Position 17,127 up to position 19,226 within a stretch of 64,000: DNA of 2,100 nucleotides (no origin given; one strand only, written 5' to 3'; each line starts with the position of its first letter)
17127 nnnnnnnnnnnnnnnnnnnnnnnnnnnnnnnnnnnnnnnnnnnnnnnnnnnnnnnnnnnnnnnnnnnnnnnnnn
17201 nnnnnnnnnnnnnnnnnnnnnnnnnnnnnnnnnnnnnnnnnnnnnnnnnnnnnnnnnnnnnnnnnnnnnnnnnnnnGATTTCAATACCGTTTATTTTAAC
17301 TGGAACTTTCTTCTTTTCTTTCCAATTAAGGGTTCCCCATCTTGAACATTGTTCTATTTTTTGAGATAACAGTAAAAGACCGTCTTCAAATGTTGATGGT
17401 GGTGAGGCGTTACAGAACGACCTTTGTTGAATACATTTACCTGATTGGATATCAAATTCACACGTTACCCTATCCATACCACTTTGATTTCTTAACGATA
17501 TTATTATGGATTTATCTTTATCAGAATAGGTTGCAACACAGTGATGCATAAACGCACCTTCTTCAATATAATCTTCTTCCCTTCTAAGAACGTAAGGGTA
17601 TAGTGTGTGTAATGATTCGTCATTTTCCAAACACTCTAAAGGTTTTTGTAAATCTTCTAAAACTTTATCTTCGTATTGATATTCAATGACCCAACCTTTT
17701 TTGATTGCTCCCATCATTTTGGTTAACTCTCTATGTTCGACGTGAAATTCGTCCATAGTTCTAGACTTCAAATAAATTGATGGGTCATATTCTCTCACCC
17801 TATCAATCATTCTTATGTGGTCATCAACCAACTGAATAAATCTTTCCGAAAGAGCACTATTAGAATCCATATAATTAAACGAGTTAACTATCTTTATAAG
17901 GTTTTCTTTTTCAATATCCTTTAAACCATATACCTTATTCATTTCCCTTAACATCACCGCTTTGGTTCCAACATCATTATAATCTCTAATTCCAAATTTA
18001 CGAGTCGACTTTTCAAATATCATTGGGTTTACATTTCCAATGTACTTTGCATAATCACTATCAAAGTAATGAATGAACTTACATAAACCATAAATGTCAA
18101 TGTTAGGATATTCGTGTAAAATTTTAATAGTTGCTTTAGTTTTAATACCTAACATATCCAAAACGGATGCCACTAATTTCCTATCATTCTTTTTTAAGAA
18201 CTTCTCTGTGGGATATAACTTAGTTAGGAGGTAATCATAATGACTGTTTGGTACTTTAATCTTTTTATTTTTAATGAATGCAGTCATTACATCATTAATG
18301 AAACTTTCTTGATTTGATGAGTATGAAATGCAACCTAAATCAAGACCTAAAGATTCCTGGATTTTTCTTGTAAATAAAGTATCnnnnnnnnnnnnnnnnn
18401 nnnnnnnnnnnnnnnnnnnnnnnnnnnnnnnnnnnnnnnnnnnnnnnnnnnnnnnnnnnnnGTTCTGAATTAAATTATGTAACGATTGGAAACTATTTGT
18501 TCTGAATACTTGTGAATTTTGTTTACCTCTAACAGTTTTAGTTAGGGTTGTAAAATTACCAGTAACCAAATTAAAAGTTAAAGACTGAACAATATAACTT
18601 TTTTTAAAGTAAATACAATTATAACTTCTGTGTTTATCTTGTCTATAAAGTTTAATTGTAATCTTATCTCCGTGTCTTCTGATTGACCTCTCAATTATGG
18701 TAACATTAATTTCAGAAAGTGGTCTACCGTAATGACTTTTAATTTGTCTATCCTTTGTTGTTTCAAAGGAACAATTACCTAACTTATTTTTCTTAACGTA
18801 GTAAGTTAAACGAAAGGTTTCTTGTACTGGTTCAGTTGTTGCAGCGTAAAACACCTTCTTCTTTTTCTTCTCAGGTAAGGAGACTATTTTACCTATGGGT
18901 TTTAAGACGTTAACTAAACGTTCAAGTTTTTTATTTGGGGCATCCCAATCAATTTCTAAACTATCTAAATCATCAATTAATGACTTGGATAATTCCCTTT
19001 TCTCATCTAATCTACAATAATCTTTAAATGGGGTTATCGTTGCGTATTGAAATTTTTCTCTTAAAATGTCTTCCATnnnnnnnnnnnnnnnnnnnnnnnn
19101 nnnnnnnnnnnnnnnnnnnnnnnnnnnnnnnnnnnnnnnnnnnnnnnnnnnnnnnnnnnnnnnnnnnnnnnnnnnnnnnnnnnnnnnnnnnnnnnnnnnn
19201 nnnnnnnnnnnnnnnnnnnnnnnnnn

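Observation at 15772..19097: Tandem pair of large PcfJ-like paralogues bracketed by the two m5C methyltransferase genes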

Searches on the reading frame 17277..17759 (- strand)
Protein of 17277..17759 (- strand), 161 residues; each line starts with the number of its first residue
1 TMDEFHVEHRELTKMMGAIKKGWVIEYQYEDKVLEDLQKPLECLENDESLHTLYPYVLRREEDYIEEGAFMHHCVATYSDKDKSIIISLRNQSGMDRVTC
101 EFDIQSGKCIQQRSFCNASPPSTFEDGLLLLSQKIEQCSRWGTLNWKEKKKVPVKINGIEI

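Call 79: search_dna_similar(query=window:17277-17759:-, collection=phages, mode=protein, max_evalue=1, max_rows=30)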
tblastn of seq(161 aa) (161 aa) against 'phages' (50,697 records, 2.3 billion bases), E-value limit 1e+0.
Records with a match: 98; places in all: 98; records where one place covers at least 80% of the query: 0.
Best place of each record, by identity: <60% 98.
By first word of the organism name: Bacillus 43; Enterococcus 38; Streptococcus 9; Bacteriophage 5; Campylobacter 1; Clostridium 1; phage 1.
By host as written in the record: - 15; Enterococcus faecalis 13; Bacillus cereus 12; Bacillus thuringiensis subsp. kurstaki 7; Enterococcus sp. 5; Bacillus thuringiensis subsp. Kurstaki 4; Bacillus thuringiensis subsp. kurstaki ATCC 33679 4; Bacillus anthracis Sterne 3; and 29 more.
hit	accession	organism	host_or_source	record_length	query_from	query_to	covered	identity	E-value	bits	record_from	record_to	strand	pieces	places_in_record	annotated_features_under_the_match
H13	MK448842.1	Streptococcus phage Javan110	Streptococcus constellatus KCOM_1650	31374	3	126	77%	24.8%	5e-2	39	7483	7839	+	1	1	hypothetical protein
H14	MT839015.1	Bacteriophage sp.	human fecal samples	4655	57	134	48%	36.1%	6e-3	42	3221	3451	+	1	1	record has no annotation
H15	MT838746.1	Bacteriophage sp.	human fecal samples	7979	65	129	40%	41.4%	5e-4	45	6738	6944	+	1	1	record has no annotation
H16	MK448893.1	Streptococcus phage Javan270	Streptococcus infantis SK970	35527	47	126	50%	32.9%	2e-2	40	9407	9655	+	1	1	hypothetical protein (x2)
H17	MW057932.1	Campylobacter phage CJLB-5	Campylobacter jejuni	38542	30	121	57%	28.4%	9e-2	38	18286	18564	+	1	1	hypothetical protein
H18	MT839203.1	Bacteriophage sp.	human fecal samples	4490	57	134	48%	32.1%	3e-2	40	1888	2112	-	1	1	record has no annotation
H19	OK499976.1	Bacillus phage vB_BanH_JarJar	Bacillus anthracis Sterne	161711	62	136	47%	30.8%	1e-3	44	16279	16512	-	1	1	hypothetical protein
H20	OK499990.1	Bacillus phage vB_BanH_RonSwanson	Bacillus anthracis Sterne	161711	62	136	47%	30.8%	1e-3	44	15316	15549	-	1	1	PcfJ protein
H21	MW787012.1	Bacillus phage SWEP1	Bacillus cereus LB2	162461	62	136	47%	30.8%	1e-3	44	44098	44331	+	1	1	putative PcfJ protein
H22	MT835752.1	Bacteriophage sp.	human fecal samples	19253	58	131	46%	31.2%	3e-1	37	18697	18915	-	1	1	record has no annotation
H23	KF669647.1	Bacillus phage BigBertha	Bacillus thuringiensis subsp. Kurstaki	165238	62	134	45%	31.6%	1e-4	47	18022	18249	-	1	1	putative PcfJ protein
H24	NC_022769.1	Bacillus phage BigBertha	Bacillus thuringiensis subsp. Kurstaki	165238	62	134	45%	31.6%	1e-4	47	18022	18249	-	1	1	putative PcfJ protein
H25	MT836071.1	Bacteriophage sp.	human fecal samples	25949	52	119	42%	33.8%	5e-1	36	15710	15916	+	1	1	record has no annotation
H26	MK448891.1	Streptococcus phage Javan266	Streptococcus infantis PRJNA179863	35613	47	122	47%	29.6%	1e-2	40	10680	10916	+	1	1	hypothetical protein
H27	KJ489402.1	Bacillus phage Riley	-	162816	62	136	47%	29.5%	2e-3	44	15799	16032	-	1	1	hypothetical protein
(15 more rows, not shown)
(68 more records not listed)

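Call 80: get_annotated_region(hit=H23, flank=6000)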
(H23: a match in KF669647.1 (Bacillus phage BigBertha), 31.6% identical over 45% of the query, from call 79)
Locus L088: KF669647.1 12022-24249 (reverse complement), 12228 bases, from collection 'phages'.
description: Bacillus phage BigBertha, complete genome.
organism: Bacillus phage BigBertha (NCBI taxid 1406781)
taxonomy: Viruses; Duplodnaviria; Heunggongvirae; Uroviricota; Caudoviricetes; Herelleviridae; Bastillevirinae; Bequatrovirus; Bequatrovirus bigbertha
host: Bacillus thuringiensis subsp. Kurstaki; source: -; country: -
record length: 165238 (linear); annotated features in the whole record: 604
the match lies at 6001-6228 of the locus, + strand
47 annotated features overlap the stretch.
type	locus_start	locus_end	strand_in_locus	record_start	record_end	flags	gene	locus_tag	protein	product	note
CDS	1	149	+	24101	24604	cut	-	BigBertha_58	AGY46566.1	hypothetical protein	-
regulatory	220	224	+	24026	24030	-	-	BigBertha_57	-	ribosome_binding_site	-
CDS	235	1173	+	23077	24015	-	-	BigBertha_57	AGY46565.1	endolysin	L-alanyl-D-glutamate peptidase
regulatory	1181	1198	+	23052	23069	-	-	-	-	terminator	-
regulatory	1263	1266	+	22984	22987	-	-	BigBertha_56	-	ribosome_binding_site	-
CDS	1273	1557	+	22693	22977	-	-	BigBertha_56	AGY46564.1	hypothetical protein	-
regulatory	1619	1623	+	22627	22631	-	-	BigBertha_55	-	ribosome_binding_site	-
CDS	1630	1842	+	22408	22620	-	-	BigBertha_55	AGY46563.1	hypothetical protein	-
regulatory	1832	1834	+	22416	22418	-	-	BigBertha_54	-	ribosome_binding_site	-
CDS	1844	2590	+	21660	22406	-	-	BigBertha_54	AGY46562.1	hypothetical protein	-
regulatory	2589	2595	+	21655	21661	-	-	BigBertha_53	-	ribosome_binding_site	-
CDS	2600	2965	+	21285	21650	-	-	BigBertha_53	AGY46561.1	hypothetical protein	-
regulatory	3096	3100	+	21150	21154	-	-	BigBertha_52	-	ribosome_binding_site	-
CDS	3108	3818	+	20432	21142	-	-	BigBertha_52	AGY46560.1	phosphate starvation-inducible protein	PhoH-like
regulatory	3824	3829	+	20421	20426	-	-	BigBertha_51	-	ribosome_binding_site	-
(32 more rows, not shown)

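Call 81: get_annotated_region(hit=H13, flank=6000)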
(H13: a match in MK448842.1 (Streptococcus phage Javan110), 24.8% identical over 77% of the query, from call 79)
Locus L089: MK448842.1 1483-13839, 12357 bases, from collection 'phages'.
description: Streptococcus phage Javan110, complete genome.
organism: Streptococcus phage Javan110 (NCBI taxid 2547981)
taxonomy: Viruses; Duplodnaviria; Heunggongvirae; Uroviricota; Caudoviricetes
host: Streptococcus constellatus KCOM_1650; source: -; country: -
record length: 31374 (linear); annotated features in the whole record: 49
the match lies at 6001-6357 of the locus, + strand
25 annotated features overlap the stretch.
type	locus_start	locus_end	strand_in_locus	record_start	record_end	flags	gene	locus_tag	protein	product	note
CDS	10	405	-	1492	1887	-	-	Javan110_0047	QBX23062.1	hypothetical protein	-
CDS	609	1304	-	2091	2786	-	-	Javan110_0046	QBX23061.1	hypothetical protein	-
CDS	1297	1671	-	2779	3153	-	-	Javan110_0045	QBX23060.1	Cro/CI family transcriptional regulator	-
CDS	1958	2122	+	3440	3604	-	-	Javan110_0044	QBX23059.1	hypothetical protein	-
CDS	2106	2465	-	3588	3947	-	-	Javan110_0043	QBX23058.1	hypothetical protein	-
CDS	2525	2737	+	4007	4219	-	-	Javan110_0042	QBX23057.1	hypothetical protein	-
CDS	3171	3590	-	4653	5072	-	-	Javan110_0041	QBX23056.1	hypothetical protein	-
CDS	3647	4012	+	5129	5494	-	-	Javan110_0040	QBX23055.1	hypothetical protein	-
CDS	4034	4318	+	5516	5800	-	-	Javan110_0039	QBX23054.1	hypothetical protein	-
CDS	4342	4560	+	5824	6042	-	-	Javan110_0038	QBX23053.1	hypothetical protein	-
CDS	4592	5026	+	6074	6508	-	-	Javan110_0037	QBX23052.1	hypothetical protein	-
CDS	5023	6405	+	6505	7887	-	-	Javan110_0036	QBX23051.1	hypothetical protein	-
CDS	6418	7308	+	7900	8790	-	-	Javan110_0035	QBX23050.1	replication initiation protein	-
CDS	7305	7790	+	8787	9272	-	-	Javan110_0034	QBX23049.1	DNA binding protein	-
CDS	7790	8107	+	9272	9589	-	-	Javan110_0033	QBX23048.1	hypothetical protein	-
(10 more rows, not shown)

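Call 82: get_annotated_region(hit=H16, flank=5000)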
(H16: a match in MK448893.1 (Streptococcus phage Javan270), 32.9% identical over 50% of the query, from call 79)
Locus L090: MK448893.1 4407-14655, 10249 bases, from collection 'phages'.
description: Streptococcus phage Javan270, complete genome.
organism: Streptococcus phage Javan270 (NCBI taxid 2548085)
taxonomy: Viruses; Duplodnaviria; Heunggongvirae; Uroviricota; Caudoviricetes; Trabyvirinae
host: Streptococcus infantis SK970; source: -; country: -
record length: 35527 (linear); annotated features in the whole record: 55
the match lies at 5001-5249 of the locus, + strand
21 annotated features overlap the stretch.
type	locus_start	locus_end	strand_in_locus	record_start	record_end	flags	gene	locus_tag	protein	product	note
CDS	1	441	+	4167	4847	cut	-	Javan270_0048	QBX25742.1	antirepressor protein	-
CDS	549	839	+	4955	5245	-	-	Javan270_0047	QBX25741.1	hypothetical protein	-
CDS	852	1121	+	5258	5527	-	-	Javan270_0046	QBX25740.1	hypothetical protein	-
CDS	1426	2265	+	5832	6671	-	-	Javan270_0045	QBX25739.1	replication initiation protein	-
CDS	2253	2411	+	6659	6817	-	-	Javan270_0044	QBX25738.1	hypothetical protein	-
CDS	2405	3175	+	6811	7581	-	-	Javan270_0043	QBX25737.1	helicase loader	Helicase loader DnaI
CDS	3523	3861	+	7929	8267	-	-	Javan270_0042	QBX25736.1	hypothetical protein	-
CDS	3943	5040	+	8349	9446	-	-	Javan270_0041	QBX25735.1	hypothetical protein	-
CDS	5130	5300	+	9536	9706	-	-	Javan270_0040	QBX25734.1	hypothetical protein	-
CDS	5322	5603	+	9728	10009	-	-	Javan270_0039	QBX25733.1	hypothetical protein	-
CDS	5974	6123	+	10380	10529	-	-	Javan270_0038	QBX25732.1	hypothetical protein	-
CDS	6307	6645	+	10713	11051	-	-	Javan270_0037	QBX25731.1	hypothetical protein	-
CDS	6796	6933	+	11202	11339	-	-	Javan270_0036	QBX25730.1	hypothetical protein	-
CDS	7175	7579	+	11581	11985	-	-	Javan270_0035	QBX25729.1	hypothetical protein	-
CDS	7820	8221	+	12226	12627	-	-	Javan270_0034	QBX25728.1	hypothetical protein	-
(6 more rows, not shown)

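Call 83: get_annotated_region(hit=H17, flank=5000)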
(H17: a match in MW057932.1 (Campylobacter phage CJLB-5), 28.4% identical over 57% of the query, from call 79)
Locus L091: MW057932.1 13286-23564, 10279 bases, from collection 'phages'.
description: Campylobacter phage CJLB-5, partial genome.
organism: Campylobacter phage CJLB-5 (NCBI taxid 2781359)
taxonomy: Viruses; Duplodnaviria; Heunggongvirae; Uroviricota; Caudoviricetes
host: Campylobacter jejuni; source: poultry feces; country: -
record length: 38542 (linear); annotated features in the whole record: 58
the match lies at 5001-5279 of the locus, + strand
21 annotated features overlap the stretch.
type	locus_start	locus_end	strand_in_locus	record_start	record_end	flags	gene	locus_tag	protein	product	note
CDS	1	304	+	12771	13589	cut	-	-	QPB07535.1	DNA replication protein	-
CDS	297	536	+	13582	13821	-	-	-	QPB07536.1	hypothetical protein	-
CDS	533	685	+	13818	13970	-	-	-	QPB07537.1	hypothetical protein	-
CDS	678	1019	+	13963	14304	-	-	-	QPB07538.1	hypothetical protein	-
CDS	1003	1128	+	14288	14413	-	-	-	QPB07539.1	hypothetical protein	-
CDS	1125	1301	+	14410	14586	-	-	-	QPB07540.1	hypothetical protein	-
CDS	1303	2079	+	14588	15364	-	-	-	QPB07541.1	recombination protein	recombination protein Bet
CDS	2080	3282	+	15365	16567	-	-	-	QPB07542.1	hypothetical protein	-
CDS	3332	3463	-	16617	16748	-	-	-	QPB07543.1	hypothetical protein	-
CDS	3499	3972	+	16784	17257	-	-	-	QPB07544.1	hypothetical protein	-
CDS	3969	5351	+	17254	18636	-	-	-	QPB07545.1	hypothetical protein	-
CDS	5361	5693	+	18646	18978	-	-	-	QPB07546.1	hypothetical protein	-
CDS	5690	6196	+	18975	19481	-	-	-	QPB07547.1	hypothetical protein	-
CDS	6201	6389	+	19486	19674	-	-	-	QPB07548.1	hypothetical protein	-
CDS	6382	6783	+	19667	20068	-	-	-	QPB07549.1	hypothetical protein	-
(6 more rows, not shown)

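Call 91: search_protein_families(library=pfam, proteins=[window:17277-17759:-], max_evalue=10)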
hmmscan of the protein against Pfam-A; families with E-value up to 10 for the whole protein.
seq(161 aa): 2 families
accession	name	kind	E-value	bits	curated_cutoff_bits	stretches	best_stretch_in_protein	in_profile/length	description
PF14284.11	PcfJ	-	2e-12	47.6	25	1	51-122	64-140/147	PcfJ-like protein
PF05935.17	Arylsulfotrans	-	0.08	12.4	24.2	1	71-95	175-199/374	Arylsulfotransferase (ASST)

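Call 92: search_dna_similar(query=window:17277-17759:-, collection=plasmids, mode=protein, max_evalue=0.1, max_rows=25, rows=spread)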
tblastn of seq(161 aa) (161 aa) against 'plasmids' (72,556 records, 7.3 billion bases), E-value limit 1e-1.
Records with a match: 4; places in all: 4; records where one place covers at least 80% of the query: 0.
Best place of each record, by identity: <60% 4.
By first word of the organism name: Alicyclobacillus 1; Prevotella 1; Parabacteroides 1; Vescimonas 1.
By predicted mobility (MOB-suite, as given by PLSDB): non-mobilizable 4.
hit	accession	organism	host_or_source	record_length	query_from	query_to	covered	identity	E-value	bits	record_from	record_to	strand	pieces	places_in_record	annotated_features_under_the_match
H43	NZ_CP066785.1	Alicyclobacillus sp. ALC3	cell culture,acid mine drainage sediment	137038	56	158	64%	27.5%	4e-2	41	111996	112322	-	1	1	PcfJ domain-containing protein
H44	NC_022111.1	Prevotella sp. oral taxon 299 str. F0039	Homo sapiens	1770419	52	119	42%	34.3%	8e-2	40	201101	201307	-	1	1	none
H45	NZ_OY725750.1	Parabacteroides distasonis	-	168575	57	117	38%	36.1%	1e-2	42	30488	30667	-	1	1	PcfJ domain-containing protein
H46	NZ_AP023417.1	Vescimonas fastidiosa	Homo sapiens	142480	65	122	36%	29.5%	1e-2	42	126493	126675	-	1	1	PcfJ domain-containing protein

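Call 93: get_annotated_region(hit=H45, flank=7000)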
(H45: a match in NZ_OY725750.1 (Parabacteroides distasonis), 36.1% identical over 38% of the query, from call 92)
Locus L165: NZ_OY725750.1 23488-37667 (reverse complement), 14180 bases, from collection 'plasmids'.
description: Parabacteroides distasonis strain Parabacteroides distasonis TSDC17.2-1.1 plasmid 5, complete sequence
organism: Parabacteroides distasonis (NCBI taxid 823)
taxonomy: Bacteria; Bacteroidota; Bacteroidia; Bacteroidales; Tannerellaceae; Parabacteroides; Parabacteroides distasonis
host: -; source: -; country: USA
typing (MOB-suite, as given by PLSDB): non-mobilizable
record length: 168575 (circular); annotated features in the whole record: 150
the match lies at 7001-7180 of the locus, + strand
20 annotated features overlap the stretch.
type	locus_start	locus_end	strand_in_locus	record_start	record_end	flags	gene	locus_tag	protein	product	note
CDS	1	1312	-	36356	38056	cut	-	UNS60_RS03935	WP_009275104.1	alkaline phosphatase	-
CDS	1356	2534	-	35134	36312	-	-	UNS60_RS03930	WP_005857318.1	Xaa-Pro peptidase family protein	GO:0006508 - proteolysis [Evidence IEA]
CDS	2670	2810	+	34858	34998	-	-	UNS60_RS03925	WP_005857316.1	hypothetical protein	-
CDS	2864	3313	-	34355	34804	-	-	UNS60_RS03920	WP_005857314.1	YhcH/YjgK/YiaL family protein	-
CDS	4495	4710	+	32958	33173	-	-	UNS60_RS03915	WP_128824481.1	hypothetical protein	-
CDS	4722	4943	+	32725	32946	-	-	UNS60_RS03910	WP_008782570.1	hypothetical protein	-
CDS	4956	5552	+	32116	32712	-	-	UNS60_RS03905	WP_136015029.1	hypothetical protein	-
CDS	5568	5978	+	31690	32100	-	-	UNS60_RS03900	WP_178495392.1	PcfK-like family protein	-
CDS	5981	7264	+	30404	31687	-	-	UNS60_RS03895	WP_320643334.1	PcfJ domain-containing protein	-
CDS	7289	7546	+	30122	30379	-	-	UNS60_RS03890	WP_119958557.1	hypothetical protein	-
CDS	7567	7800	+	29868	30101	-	-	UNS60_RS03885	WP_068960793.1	DUF3873 domain-containing protein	-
CDS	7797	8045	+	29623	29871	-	-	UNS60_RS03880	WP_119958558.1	hypothetical protein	-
CDS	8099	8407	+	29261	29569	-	-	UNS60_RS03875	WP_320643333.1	hypothetical protein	-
CDS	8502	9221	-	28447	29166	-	-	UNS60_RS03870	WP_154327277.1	hypothetical protein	-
CDS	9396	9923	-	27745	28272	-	-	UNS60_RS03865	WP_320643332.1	lysozyme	-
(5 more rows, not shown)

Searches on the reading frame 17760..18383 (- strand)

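Call 91: search_protein_families(library=pfam, proteins=[window:17760-18383:-], max_evalue=10)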
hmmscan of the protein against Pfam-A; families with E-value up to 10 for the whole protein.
seq(208 aa): 1 family
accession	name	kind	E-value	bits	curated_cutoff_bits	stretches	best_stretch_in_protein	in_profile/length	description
PF10869.13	DUF2666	-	0.36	11.6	23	1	52-92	91-131/135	Domain of unknown function (DUF2666)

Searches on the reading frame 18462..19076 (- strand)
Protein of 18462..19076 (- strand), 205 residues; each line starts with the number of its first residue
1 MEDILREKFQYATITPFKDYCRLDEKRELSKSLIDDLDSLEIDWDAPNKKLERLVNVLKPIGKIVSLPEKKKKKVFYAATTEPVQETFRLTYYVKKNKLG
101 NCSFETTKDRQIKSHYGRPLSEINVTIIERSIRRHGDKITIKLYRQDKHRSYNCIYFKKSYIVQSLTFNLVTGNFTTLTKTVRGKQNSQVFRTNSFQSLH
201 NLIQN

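Call 91: search_protein_families(library=pfam, proteins=[window:18462-19076:-], max_evalue=10)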
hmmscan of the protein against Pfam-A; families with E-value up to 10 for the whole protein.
seq(205 aa): 1 family
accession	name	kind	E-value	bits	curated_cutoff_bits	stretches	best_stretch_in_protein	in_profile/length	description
PF16858.11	CNDH2_C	-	0.073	13.5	32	1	126-193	24-87/130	Condensin II complex subunit CAP-H2 or CNDH2, C-terminal wHTH domain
